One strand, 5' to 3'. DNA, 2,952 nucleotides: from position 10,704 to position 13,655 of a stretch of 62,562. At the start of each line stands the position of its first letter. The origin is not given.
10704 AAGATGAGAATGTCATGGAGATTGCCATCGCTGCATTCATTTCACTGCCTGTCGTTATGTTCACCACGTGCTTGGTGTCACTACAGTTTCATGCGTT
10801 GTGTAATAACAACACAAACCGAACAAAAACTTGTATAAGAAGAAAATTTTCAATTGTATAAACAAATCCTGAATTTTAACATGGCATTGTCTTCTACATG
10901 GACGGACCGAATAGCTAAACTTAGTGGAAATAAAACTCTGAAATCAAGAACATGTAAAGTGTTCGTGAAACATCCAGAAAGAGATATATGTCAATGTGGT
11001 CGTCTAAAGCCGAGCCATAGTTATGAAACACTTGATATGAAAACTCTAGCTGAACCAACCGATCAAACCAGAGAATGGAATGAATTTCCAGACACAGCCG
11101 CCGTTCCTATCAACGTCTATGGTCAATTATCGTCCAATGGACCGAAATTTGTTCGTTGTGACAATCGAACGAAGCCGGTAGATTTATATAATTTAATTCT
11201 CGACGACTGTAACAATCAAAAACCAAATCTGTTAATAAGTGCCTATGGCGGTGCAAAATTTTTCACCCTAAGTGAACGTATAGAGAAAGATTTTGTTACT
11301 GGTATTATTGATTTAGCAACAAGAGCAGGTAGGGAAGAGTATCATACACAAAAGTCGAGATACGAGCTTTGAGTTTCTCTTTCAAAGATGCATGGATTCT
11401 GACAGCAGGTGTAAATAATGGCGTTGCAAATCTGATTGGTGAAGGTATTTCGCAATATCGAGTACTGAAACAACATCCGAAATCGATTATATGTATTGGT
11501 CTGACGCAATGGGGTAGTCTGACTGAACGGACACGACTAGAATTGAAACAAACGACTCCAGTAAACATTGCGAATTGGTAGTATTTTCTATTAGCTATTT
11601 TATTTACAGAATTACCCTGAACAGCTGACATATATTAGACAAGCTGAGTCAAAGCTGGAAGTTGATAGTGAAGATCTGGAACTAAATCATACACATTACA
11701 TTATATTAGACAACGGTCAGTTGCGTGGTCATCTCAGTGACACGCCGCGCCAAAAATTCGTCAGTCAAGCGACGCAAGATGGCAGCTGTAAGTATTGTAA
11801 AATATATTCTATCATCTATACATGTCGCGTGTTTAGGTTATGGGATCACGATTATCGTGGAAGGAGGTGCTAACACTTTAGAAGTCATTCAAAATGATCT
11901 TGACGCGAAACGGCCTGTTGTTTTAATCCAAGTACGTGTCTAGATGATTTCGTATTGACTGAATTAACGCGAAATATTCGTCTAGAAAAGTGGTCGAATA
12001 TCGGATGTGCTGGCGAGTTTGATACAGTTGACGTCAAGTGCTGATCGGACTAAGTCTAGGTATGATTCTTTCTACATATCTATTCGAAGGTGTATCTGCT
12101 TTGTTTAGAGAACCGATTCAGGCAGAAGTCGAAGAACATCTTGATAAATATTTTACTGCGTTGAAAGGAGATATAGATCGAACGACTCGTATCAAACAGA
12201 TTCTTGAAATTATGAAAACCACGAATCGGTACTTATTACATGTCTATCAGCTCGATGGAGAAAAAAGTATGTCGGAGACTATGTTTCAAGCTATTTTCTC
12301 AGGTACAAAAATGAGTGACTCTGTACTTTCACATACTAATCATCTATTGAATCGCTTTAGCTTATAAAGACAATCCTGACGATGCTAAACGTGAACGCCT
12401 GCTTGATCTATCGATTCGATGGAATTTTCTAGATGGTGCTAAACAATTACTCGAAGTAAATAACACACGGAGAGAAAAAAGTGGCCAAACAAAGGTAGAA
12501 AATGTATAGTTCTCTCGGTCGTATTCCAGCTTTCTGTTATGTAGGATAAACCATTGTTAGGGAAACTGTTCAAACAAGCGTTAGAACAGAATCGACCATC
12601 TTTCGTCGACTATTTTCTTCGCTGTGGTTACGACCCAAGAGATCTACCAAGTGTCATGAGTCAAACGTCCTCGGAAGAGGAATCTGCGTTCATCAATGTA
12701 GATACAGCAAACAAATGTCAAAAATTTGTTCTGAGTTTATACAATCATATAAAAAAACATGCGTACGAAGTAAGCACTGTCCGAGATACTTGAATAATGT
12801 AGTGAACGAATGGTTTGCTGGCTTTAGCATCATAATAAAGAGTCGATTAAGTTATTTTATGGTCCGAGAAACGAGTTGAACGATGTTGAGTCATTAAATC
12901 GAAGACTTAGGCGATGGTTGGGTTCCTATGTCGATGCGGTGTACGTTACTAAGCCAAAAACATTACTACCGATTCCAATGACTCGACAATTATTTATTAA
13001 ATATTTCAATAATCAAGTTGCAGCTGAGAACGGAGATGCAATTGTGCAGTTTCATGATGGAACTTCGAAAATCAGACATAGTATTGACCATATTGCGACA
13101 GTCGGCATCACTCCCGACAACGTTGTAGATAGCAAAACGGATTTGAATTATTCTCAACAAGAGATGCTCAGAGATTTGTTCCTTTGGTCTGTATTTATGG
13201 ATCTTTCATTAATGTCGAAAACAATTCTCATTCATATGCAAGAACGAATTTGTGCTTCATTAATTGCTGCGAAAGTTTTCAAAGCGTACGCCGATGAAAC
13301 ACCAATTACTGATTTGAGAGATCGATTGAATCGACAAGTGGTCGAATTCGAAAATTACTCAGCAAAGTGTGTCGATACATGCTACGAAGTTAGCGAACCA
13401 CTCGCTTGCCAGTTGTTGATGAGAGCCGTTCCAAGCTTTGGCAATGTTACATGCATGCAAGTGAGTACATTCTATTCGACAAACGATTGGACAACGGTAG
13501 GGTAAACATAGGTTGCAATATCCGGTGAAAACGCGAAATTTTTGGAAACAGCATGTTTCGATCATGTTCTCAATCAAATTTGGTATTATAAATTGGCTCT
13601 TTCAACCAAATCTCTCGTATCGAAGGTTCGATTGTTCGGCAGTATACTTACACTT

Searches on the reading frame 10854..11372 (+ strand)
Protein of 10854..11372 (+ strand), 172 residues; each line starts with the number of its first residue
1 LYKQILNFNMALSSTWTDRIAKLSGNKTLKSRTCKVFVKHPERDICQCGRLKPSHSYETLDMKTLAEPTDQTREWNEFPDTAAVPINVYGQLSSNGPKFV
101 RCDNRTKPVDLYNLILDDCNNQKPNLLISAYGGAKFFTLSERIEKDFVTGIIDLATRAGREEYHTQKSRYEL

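Call 6: search_protein_families(library=pfam, proteins=[window:10854-11372:+], max_evalue=0.001)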
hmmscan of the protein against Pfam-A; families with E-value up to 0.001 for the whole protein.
window:10854-11372:+ (172 aa): 1 family
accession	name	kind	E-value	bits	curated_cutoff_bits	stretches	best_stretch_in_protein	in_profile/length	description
PF18139.7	LSDAT_euk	-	3.1e-07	30.5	25.7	1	98-158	2-62/266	SLOG in TRPM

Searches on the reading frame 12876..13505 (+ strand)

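Call 6: search_protein_families(library=pfam, proteins=[window:12876-13505:+], max_evalue=0.001)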
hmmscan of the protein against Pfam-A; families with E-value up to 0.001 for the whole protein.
window:12876-13505:+ (209 aa): 1 family
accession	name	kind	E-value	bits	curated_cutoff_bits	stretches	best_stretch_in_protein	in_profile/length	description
PF25508.1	TRPM2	-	3.3e-17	64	27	1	89-197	138-246/257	TRPM2-like domain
